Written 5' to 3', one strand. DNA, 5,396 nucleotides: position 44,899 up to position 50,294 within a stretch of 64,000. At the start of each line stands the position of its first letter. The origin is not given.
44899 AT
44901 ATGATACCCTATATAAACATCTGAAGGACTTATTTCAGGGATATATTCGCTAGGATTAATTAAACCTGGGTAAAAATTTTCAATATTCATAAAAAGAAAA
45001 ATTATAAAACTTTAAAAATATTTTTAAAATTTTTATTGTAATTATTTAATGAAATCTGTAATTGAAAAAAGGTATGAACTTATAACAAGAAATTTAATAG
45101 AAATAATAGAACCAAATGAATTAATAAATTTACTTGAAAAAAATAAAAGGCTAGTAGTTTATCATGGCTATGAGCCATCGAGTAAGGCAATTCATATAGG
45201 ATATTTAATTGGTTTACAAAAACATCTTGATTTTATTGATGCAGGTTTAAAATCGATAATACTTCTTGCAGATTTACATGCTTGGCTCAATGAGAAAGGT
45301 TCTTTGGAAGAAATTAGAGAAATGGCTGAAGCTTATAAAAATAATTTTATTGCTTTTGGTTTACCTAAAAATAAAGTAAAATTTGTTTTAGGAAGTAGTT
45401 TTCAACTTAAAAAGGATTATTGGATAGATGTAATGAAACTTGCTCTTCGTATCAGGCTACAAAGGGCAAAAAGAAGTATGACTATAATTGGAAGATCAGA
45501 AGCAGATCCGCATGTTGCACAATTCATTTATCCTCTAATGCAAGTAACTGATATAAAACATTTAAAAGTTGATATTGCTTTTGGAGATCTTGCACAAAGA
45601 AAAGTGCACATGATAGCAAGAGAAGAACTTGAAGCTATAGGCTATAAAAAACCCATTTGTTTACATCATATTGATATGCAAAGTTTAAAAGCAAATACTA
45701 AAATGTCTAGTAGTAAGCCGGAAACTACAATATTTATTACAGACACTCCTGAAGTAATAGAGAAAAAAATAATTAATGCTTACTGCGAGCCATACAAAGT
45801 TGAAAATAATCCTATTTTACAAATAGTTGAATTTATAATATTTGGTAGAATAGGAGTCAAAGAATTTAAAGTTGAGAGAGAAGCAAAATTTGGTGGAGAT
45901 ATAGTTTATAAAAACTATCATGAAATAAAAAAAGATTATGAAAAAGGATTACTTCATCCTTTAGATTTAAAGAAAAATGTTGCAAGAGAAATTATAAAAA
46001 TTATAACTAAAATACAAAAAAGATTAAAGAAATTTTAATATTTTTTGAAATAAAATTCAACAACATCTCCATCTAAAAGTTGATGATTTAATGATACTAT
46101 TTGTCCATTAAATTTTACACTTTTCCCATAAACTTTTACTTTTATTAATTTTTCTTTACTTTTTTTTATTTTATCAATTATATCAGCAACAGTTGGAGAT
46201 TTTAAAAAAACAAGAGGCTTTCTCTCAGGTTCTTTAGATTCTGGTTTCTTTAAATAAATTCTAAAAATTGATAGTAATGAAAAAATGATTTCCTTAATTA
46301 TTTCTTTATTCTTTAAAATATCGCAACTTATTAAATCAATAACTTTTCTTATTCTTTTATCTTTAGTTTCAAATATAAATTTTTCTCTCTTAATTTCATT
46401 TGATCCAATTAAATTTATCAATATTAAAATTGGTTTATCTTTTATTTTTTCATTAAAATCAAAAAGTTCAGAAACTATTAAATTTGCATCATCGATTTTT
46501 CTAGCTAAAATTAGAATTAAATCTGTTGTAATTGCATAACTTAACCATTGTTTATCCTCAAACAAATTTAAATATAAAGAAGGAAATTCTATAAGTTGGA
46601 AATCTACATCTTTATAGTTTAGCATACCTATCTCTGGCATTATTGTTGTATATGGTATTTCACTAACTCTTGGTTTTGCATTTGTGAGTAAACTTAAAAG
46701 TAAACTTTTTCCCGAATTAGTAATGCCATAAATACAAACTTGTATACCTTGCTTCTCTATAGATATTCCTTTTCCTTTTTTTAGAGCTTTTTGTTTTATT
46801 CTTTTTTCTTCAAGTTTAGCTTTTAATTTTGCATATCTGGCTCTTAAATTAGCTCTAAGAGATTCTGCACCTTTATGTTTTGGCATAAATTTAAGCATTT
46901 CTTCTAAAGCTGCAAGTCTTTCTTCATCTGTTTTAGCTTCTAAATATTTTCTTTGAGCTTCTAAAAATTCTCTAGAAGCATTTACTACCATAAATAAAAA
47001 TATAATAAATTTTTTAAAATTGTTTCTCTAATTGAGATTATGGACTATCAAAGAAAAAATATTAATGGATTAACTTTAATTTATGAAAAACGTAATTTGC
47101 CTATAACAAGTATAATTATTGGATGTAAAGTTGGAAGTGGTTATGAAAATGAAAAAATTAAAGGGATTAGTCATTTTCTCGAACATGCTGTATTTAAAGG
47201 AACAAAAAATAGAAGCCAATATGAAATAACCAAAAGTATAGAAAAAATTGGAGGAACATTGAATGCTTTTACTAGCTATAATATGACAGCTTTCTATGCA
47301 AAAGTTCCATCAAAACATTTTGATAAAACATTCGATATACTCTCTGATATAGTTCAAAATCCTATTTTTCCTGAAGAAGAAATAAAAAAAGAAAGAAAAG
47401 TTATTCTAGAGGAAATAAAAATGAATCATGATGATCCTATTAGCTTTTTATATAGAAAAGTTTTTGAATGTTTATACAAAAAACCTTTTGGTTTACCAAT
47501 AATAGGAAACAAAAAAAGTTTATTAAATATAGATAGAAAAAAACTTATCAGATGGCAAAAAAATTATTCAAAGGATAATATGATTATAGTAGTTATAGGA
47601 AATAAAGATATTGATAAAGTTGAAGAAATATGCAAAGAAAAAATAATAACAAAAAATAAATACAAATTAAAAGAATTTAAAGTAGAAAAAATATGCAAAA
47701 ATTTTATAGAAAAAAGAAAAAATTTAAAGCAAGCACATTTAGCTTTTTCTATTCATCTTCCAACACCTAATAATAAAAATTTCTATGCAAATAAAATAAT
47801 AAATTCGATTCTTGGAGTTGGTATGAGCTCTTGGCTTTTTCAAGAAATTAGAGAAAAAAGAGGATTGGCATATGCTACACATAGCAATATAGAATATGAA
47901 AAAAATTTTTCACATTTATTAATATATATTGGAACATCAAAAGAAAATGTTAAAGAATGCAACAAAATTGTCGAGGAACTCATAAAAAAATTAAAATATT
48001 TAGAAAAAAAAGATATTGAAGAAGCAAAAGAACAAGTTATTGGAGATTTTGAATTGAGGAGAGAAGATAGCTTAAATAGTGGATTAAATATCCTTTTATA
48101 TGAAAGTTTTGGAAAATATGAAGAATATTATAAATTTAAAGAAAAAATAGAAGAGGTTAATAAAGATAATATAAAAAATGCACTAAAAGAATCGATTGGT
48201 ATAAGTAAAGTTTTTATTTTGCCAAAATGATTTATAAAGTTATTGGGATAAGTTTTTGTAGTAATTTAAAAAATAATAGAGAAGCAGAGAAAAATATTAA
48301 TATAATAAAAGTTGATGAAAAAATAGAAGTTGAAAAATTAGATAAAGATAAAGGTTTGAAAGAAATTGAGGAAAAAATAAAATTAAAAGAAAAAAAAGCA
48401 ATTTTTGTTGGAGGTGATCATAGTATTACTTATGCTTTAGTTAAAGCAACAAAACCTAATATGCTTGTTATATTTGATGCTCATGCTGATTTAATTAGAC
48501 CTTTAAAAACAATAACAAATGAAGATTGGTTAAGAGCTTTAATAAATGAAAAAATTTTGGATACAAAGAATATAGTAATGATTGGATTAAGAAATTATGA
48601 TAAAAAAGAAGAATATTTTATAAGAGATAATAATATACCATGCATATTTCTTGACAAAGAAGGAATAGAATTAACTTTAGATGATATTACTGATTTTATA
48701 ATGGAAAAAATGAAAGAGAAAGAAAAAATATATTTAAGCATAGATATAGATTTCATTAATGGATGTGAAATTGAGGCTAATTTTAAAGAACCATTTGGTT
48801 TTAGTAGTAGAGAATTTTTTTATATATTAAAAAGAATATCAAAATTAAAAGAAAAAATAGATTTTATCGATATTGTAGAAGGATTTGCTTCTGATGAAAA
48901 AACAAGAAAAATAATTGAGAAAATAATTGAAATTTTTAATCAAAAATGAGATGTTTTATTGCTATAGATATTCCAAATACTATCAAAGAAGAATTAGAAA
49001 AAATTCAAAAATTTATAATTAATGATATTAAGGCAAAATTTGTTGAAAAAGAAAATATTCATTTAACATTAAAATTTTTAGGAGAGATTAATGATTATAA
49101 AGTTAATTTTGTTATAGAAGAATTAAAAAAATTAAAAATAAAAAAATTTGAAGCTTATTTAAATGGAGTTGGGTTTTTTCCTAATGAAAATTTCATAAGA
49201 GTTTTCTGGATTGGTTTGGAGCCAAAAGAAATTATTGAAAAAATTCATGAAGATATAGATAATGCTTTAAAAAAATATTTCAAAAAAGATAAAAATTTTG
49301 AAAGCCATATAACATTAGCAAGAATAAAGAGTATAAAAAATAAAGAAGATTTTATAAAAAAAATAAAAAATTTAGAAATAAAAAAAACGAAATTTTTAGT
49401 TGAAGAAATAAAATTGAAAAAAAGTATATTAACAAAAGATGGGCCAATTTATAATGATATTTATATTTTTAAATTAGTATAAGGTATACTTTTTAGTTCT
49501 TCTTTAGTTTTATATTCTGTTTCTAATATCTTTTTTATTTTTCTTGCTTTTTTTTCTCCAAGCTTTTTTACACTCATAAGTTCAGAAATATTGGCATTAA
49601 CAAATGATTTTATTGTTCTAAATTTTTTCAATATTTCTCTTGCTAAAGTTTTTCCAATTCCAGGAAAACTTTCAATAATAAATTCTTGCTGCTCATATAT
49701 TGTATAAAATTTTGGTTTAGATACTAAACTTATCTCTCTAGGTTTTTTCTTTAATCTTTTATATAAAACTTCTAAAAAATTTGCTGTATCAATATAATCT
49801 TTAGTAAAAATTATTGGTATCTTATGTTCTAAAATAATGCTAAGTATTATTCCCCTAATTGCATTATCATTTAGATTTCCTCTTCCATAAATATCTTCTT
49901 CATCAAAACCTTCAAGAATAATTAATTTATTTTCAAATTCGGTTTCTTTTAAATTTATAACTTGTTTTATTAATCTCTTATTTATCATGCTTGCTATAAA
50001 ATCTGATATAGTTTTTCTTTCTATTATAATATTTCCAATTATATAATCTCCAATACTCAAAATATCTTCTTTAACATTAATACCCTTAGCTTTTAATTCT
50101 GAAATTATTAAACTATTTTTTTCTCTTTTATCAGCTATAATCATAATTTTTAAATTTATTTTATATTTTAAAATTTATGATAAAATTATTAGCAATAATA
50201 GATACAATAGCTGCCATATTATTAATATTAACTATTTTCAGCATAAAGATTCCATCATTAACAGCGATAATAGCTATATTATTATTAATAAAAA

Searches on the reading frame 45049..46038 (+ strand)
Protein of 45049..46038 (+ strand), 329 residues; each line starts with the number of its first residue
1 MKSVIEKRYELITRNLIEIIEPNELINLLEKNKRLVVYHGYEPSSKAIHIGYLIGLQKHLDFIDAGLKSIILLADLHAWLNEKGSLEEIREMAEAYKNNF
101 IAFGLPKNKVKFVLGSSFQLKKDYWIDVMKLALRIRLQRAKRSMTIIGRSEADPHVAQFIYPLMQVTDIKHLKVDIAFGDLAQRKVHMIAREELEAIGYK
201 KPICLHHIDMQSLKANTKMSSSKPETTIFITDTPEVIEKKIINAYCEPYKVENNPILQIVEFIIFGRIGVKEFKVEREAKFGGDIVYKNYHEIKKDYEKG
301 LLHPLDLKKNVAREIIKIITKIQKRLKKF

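Call 9: search_protein_families(library=pfam, proteins=[window:45049-46038:+], max_evalue=0.00001)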
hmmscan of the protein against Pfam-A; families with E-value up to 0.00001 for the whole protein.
window:45049-46038:+ (329 aa): 1 family
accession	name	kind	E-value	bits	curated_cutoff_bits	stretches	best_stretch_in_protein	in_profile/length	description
PF00579.31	tRNA-synt_1b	-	6.6e-46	157.4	21.1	1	31-318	2-290/292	tRNA synthetases class I (W and Y)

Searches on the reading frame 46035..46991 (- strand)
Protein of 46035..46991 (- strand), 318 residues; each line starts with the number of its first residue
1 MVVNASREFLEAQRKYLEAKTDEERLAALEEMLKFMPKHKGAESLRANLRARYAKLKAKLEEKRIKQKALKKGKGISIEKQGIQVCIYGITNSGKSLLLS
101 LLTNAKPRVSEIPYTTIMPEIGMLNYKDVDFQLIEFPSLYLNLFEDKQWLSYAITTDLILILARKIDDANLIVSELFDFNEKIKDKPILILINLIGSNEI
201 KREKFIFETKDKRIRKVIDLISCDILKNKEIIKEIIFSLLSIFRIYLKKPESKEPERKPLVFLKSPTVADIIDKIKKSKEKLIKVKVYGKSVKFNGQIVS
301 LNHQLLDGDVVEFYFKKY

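Call 62: search_protein_families(library=pfam, proteins=[window:46035-46991:-], max_evalue=0.001)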
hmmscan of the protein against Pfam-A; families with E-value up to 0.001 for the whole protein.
window:46035-46991:- (318 aa): 4 families
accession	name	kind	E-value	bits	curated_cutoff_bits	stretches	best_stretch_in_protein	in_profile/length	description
PF01926.29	MMR_HSR1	-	3.1e-14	53.5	21.9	1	84-193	1-112/113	50S ribosome-binding GTPase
PF02421.24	FeoB_N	-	2.4e-06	27.6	27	1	84-140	2-58/156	Ferrous iron transport protein B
PF02824.27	TGS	-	0.00021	21.7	22.2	1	244-313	2-58/60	TGS domain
PF02597.26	ThiS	-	0.00067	20.6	22.5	0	262-313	18-69/76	ThiS family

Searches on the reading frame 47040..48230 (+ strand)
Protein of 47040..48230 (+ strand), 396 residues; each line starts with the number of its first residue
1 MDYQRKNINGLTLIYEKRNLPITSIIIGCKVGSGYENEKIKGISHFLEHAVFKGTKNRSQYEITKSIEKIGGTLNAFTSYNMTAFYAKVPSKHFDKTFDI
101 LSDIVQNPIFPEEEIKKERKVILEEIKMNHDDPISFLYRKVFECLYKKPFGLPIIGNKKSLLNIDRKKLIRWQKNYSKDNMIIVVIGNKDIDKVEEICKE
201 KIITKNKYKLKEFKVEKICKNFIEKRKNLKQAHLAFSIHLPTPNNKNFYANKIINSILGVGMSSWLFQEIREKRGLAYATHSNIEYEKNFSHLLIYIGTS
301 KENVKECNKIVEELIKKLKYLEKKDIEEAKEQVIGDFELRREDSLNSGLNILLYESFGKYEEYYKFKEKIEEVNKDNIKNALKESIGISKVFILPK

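Call 9: search_protein_families(library=pfam, proteins=[window:47040-48230:+], max_evalue=0.00001)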
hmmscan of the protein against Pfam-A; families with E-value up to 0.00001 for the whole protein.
window:47040-48230:+ (396 aa): 2 families
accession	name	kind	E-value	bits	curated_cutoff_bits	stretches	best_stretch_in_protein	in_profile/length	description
PF00675.25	Peptidase_M16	-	8.2e-37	126.8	22.3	1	22-155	12-146/149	Insulinase (Peptidase family M16)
PF05193.26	Peptidase_M16_C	-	6.8e-29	101.4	23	1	172-332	10-180/181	Peptidase M16 inactive domain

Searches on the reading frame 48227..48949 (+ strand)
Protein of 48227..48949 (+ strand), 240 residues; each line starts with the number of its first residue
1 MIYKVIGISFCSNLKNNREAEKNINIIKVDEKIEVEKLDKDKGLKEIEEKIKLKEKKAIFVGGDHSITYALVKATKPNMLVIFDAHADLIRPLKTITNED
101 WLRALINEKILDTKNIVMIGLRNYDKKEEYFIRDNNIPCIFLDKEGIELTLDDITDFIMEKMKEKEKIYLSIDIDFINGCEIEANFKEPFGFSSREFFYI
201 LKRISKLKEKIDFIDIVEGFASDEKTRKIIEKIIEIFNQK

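Call 62: search_protein_families(library=pfam, proteins=[window:48227-48949:+], max_evalue=0.001)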
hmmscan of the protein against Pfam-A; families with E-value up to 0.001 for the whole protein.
window:48227-48949:+ (240 aa): 1 family
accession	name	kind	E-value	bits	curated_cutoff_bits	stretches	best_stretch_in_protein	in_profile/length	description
PF00491.26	Arginase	-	4.9e-29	102.1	22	1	31-218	57-254/280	Arginase family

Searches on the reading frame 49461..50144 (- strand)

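Call 63: search_protein_families(library=pfam, proteins=[window:49461-50144:-], max_evalue=0.001)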
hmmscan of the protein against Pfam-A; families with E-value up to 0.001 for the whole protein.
window:49461-50144:- (227 aa): 5 families
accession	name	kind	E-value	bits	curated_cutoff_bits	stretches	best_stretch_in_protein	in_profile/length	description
PF02732.21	ERCC4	-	2.3e-24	86.3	24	1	5-126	2-139/140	ERCC4 domain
PF14520.12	HHH_5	-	1.9e-10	41.5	27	1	159-207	6-55/57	Helix-hairpin-helix domain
PF12826.13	HHH_2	-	7.7e-07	29.6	27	1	161-210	9-58/64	Helix-hairpin-helix motif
PF00633.29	HHH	-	3.4e-06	27.1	24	0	180-205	4-29/30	Helix-hairpin-helix motif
PF12836.13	HHH_3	-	5e-05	23.7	27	1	158-206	17-63/65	Helix-hairpin-helix motif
